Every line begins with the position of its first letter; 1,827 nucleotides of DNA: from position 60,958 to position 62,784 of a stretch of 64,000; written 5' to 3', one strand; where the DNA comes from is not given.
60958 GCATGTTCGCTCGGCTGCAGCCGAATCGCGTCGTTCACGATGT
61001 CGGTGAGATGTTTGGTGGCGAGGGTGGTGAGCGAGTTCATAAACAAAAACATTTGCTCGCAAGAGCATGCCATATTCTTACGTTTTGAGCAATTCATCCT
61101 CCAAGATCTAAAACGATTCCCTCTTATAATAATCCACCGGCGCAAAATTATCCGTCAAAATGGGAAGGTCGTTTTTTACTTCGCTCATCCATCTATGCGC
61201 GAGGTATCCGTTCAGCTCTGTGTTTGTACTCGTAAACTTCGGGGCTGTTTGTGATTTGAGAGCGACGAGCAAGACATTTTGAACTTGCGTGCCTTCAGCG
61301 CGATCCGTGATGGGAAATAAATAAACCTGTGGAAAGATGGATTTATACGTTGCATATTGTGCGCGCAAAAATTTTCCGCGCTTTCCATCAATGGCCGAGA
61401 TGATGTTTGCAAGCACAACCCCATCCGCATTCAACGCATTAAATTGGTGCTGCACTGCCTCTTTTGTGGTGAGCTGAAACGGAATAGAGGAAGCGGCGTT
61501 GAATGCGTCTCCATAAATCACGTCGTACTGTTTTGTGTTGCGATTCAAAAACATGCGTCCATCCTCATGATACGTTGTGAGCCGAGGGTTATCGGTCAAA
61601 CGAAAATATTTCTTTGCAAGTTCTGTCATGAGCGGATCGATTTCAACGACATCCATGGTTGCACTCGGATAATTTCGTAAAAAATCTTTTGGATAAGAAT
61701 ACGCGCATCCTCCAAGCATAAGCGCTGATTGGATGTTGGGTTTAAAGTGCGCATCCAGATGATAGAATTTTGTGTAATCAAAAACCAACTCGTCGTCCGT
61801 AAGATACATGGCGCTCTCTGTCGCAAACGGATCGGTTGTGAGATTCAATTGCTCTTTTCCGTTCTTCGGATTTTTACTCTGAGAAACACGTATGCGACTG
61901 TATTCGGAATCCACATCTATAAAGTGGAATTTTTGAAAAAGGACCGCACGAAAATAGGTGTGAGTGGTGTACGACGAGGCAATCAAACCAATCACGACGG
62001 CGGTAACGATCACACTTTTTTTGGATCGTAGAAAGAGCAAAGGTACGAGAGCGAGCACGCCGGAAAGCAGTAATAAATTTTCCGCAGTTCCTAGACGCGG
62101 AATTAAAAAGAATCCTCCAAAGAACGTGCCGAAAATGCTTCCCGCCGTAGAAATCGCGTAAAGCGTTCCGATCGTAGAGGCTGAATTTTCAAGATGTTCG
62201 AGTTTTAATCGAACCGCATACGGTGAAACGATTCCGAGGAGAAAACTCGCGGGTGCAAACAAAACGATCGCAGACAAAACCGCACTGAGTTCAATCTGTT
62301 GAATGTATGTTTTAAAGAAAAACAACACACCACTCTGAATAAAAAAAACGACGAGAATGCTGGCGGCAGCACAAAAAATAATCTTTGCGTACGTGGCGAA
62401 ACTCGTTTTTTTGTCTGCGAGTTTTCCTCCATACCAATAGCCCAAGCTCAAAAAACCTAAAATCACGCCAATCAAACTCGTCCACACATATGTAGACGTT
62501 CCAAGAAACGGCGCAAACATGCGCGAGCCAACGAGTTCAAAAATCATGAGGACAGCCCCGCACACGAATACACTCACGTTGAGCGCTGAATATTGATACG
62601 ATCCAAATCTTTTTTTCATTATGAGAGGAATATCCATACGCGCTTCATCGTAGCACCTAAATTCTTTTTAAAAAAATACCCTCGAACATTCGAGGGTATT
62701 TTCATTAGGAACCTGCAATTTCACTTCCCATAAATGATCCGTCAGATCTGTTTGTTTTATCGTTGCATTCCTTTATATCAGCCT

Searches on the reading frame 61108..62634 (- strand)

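Call 98: search_protein_families(library=pfam, proteins=[window:61108-62634:-], max_evalue=0.00001)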
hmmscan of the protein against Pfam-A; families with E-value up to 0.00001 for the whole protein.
window:61108-62634:- (508 aa): 1 family
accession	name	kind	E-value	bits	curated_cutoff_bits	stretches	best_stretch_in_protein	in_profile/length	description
PF01564.23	Spermine_synth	-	6.9e-11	42.5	22.9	1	291-409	9-130/186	Spermine/spermidine synthase domain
